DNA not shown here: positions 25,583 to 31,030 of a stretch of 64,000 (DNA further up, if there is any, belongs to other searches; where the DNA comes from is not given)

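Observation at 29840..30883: Calpain-like Cys/His/Asn peptidase signature at the C-terminus of a 1.7k-aa protein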

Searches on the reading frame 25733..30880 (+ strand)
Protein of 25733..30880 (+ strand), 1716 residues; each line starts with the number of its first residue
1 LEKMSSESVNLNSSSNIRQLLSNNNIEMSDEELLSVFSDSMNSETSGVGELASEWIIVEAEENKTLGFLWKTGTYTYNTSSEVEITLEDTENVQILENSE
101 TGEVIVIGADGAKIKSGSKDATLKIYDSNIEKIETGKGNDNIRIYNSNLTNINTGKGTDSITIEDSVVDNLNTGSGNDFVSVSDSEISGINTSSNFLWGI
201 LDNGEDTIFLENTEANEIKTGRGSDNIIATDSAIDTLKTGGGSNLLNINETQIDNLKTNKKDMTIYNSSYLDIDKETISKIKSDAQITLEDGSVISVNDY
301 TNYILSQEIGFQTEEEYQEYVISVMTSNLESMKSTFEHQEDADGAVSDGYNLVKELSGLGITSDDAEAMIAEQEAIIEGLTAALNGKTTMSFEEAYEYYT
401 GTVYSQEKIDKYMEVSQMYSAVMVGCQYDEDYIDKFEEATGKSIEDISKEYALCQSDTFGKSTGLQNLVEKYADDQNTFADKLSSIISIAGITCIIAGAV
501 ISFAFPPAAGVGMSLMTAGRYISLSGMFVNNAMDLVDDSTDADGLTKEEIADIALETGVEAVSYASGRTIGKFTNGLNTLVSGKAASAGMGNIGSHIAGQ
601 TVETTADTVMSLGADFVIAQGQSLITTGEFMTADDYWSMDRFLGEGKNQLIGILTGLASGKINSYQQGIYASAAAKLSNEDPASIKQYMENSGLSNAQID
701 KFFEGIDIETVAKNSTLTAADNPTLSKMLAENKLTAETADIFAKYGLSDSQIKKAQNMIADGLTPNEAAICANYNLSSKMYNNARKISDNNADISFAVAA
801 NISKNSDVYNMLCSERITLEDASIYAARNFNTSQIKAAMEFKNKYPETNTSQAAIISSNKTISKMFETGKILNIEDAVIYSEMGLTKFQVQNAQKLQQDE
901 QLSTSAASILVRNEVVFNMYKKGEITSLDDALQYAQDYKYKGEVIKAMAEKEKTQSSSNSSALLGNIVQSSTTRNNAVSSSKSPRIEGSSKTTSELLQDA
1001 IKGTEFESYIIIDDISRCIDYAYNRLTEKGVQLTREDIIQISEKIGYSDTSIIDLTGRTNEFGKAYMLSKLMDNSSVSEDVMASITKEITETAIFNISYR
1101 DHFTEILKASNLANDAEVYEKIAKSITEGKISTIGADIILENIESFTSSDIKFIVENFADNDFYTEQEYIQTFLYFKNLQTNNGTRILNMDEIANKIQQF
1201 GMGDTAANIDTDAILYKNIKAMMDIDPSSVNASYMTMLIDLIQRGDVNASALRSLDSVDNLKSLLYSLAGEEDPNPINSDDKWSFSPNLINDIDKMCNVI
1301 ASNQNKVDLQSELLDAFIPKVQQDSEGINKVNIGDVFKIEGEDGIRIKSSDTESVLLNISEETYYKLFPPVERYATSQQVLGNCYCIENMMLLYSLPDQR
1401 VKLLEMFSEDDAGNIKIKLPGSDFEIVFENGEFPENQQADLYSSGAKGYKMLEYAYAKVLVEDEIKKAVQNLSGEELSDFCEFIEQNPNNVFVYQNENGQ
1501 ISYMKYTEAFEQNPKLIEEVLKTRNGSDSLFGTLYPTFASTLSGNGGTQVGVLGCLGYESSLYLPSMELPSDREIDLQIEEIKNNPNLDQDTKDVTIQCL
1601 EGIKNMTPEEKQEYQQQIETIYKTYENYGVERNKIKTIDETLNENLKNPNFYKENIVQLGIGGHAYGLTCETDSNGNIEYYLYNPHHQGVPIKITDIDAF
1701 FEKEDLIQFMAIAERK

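Call 4: search_protein_families(library=pfam, proteins=[window:25733-30880:+], max_evalue=10)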
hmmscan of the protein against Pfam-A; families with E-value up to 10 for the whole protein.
window:25733-30880:+ (1716 aa): 3 families
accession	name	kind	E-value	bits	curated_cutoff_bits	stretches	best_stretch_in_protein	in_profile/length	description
PF04773.18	FecR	-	0.19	12.6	24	0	282-303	8-29/97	FecR protein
PF12440.13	MAGE_N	-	0.29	12.1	26.6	1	947-994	26-71/92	Melanoma associated antigen family N terminal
PF08327.17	AHSA1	-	0.35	11.5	22.1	1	50-95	46-91/125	Activator of Hsp90 ATPase homolog 1-like protein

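Call 9: find_homologous_proteins(query=window:25733-30880:+, max_evalue=0.001)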
Query window:25733-30880:+ (1716 aa): 39 proteins with E <= 0.001 among 8000 candidates.
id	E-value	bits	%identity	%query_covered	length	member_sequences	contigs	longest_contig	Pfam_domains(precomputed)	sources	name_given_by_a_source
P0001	0.0e+0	3718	100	100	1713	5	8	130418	-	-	-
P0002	0.0e+0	3295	89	100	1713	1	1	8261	-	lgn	-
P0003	0.0e+0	1553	61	41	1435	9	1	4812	-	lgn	-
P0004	7.9e-293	993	66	41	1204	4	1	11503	-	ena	-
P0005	1.7e-291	989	66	41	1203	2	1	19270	-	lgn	-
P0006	6.7e-291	987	66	41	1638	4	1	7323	PF24390.2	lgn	-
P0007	1.4e-287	976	63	40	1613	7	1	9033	PF24390.2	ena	-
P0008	5.4e-287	974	61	41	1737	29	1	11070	-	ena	-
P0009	1.5e-283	963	64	41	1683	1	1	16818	PF24390.2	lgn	-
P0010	1.3e-282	959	61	41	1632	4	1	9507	PF24390.2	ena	-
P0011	3.7e-263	895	50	37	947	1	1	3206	-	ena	-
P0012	1.5e-261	890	61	38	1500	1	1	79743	-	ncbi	-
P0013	4.6e-254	865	60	38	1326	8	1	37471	-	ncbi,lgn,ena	-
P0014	4.9e-252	858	53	47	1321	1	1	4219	-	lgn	-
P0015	5.5e-252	858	60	38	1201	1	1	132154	-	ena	-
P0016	8.8e-249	847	56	40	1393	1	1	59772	-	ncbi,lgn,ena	-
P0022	7.6e-238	811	55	40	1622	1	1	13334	PF04607.24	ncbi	-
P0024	1.2e-215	738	56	35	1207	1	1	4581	PF00648.28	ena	-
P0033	9.1e-113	396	37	22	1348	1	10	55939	-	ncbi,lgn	-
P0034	4.0e-111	391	33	22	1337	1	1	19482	-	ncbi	-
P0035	6.9e-108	380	36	24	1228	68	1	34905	-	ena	-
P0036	2.7e-107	378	36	22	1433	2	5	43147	-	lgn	-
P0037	5.9e-95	337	38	18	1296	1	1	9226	-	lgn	-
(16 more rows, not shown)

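Call 23: list_cluster_members(proteins=[P0001, P0013, P0016, P0022, P0033, P0034, P0012])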
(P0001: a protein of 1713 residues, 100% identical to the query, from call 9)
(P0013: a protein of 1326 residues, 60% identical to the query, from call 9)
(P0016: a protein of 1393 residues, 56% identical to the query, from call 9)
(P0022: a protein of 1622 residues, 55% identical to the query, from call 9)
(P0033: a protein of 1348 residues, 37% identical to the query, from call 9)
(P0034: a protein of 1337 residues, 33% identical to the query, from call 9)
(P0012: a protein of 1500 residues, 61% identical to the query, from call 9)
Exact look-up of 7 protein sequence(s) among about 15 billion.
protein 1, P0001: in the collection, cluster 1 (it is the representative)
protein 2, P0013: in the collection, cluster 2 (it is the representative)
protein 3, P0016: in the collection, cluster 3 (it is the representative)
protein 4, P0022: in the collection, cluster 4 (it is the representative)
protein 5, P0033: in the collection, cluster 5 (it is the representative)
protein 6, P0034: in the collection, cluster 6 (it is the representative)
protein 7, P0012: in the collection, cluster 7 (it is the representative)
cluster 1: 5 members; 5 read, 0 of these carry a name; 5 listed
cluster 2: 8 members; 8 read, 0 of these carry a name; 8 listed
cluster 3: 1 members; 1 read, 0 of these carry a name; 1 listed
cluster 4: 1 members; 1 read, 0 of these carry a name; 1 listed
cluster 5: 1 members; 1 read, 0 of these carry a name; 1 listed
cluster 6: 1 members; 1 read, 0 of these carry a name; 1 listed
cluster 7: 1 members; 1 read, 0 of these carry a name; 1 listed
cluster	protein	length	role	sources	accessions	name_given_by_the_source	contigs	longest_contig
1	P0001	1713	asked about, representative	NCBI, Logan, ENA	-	-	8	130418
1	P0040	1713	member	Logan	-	-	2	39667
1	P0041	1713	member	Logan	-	-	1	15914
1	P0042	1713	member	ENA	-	-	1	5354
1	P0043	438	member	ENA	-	-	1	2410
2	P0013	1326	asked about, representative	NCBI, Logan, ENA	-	-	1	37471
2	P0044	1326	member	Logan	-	-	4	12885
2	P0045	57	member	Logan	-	-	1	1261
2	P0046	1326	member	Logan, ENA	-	-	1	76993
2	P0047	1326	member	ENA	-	-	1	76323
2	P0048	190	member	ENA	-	-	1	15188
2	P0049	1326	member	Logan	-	-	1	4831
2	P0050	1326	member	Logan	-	-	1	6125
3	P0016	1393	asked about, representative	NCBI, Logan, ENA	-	-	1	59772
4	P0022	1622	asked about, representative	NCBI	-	-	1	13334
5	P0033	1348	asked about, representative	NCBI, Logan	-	-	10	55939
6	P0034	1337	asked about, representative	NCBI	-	-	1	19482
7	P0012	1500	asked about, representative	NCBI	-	-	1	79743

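Call 25: find_encoding_contigs(protein=P0001, flank=6000, max_places=4)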
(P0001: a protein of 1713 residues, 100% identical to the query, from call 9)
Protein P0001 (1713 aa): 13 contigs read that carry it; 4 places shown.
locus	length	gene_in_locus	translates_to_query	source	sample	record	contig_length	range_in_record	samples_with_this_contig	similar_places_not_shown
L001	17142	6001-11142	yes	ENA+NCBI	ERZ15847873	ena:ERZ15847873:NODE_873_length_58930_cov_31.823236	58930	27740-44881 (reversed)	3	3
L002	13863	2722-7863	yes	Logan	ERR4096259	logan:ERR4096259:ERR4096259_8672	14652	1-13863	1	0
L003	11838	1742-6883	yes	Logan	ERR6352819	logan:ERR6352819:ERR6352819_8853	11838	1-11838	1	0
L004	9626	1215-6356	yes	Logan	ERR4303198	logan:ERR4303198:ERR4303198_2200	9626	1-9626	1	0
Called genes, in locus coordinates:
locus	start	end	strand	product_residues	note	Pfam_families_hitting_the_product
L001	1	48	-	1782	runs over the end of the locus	-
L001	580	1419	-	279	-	PF02749:QRPTase_N, PF01729:QRPTase_C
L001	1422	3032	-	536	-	PF00890:FAD_binding_2, PF02910:Succ_DH_flav_C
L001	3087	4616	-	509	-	PF00324:AA_permease, PF13520:AA_permease_2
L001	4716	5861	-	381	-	PF13439:Glyco_transf_4, PF00534:Glycos_transf_1, PF13692:Glyco_trans_1_4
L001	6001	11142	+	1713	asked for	-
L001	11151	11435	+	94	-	-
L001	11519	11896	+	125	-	PF00636:Ribonuclease_3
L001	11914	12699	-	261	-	-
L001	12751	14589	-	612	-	-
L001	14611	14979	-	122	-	-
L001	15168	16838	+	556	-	PF09976:TPR_21 (faint), PF12895:ANAPC3 (faint), PF13176:TPR_7 (faint), PF13428:TPR_14 (faint), PF13414:TPR_11 (weak), PF13181:TPR_8 (weak), PF13414:TPR_11, PF13424:TPR_12 (weak), +13 more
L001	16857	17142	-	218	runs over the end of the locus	PF08281:Sigma70_r4_2, PF04545:Sigma70_r4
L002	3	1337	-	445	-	?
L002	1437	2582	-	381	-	PF13439:Glyco_transf_4, PF00534:Glycos_transf_1, PF13692:Glyco_trans_1_4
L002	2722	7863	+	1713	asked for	-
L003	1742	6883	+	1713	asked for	-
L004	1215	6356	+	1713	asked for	-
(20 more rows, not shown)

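Call 26: find_encoding_contigs(protein=P0003, flank=6000, max_places=3)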
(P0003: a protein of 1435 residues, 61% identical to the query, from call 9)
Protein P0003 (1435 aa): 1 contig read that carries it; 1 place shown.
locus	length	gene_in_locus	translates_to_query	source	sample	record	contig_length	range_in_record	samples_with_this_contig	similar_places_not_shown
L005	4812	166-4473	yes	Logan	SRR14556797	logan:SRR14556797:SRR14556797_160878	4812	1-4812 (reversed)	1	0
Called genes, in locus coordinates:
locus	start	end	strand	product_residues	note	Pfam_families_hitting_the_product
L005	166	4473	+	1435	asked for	-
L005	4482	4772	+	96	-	-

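Call 37: find_related_loci(query=A3, collection=genome_contigs, flank=6000)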
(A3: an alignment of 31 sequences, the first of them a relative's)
Query A3 (1713 aa) in genome_contigs; peptide patterns used: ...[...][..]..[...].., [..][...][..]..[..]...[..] (x = any residue, [..] = any of these).
599 stretches matched a pattern (row limit reached: there are more); 24 encode a relative of the query (tblastn E <= 1e-3); 23 distinct loci.
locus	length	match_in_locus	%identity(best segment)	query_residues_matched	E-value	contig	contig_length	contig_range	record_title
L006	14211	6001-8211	64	3-734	0e+0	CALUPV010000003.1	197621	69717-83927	MAG: Candidatus Gastranaerophilales bacterium isolate BRZ_CG__bin87 genome assembly, contig: BRZ_CG__NODE_66_length_1976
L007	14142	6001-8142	66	3-705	0e+0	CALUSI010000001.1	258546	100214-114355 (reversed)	MAG: Candidatus Gastranaerophilales bacterium isolate BRZ_N__bin145 genome assembly, contig: BRZ_N__NODE_78_length_25854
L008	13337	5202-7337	66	3-703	0e+0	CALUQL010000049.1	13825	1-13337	MAG: Candidatus Gastranaerophilales bacterium isolate BRZ_SL__bin62 genome assembly, contig: BRZ_SL__NODE_7229_length_13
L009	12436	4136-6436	61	1-704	0e+0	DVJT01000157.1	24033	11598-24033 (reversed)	MAG TPA_asm: Candidatus Avigastranaerophilus faecigallinarum isolate 5572 CHK22__C214207_L24033_ERR2241687, whole genome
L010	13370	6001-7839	61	72-691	0e+0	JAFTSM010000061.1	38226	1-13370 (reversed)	MAG: Candidatus Gastranaerophilales bacterium isolate RGIG4109 Roe_deer_Cecum.Co__c1785813, whole genome shotgun sequenc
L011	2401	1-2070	52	171-853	0e+0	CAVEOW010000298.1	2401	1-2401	bacterium isolate G02616-L1_cleanbin_000029 genome assembly, contig: Spades_G02616-L1_contig_15567, whole genome shotgun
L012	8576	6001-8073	49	47-738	0e+0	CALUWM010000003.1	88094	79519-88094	MAG: Candidatus Gastranaerophilales bacterium isolate BRZ_DM__bin98 genome assembly, contig: BRZ_DM__NODE_428_length_880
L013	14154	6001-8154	48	50-759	0e+0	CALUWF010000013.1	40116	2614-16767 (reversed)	MAG: Candidatus Gastranaerophilales bacterium isolate BRZ_BM__bin81 genome assembly, contig: BRZ_BM__NODE_1436_length_40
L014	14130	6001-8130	48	21-728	0e+0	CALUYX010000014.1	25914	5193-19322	MAG: Candidatus Gastranaerophilales bacterium isolate BRZ_B__bin20 genome assembly, contig: BRZ_B__NODE_2403_length_2591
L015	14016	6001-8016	48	1-691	0e+0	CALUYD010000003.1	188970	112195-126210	MAG: Candidatus Gastranaerophilales bacterium isolate BRZ_AG__bin62 genome assembly, contig: BRZ_AG__NODE_99_length_1889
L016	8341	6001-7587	48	238-759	7e-142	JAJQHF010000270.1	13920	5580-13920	MAG: Candidatus Gastranaerophilales bacterium isolate U.4_7 NODE_569_length_13920_cov_8.296430, whole genome shotgun seq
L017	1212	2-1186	57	304-703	4e-152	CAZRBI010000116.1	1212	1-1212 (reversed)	MAG TPA_asm: uncultured Oscillospiraceae bacterium isolate SRP225648_co1_486 genome assembly, contig: NODE_275272_length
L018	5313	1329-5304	49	18-661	2e-128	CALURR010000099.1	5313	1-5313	MAG: Candidatus Gastranaerophilales bacterium isolate E08__bin186 genome assembly, contig: E08__k127_7747918, whole geno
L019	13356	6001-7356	54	273-722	1e-146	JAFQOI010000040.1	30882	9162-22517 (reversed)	Bacterium isolate RGIG2002 Goat_Colon-1__c247764, whole genome shotgun sequence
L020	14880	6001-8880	37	52-1462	1e-56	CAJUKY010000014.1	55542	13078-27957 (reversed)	TPA_asm: Candidatus Gastranaerophilales bacterium isolate MGBC157385 genome assembly, contig: MGBC157385.14, whole genom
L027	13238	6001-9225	28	1164-1713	3e-40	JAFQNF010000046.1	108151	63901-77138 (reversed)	Bacterium isolate RGIG1973 Goat_Cecum.Co__c2802698, whole genome shotgun sequence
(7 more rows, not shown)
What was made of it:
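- Gastranaerophilales live in animal guts: the MAGs come from human, chicken, goat, roe deer, rabbit and mouse samples (call 37).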

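Call 39: search_protein_families(library=pfam, alignment_id=A3, max_evalue=0.001)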
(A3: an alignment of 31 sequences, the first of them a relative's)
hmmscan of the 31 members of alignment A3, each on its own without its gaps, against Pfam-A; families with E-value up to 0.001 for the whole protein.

A. member 1, P0001 (1713 aa): 0 families

B. families by the number of members that match (of 31 scanned): 11 families
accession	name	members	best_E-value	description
PF24390.1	PRTase-CE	4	2.8e-12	PRTase-CE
PF00498.31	FHA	1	1.3e-22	FHA domain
PF16697.10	Yop-YscD_cpl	1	5.9e-11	Inner membrane component of T3SS, cytoplasmic domain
PF00648.27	Peptidase_C2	1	3.8e-06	Calpain family cysteine protease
PF17913.6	FHA_2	1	6.8e-06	FHA domain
PF04607.23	RelA_SpoT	1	7.3e-06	Region found in RelA / SpoT proteins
PF25317.1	SAM_SMF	1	1.6e-05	SMF/DprA SAM domain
PF01966.28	HD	1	0.00015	HD domain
PF00815.25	Histidinol_dh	1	0.00016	Histidinol dehydrogenase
PF07737.17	ATLF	1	0.0002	Anthrax toxin lethal factor, N- and C-terminal domain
PF05593.20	RHS_repeat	1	0.00064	RHS Repeat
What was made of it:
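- The protease sits at the extreme C-terminus, in the slot where sister proteins carry unrelated enzymatic toxin domains (calls 9, 39).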
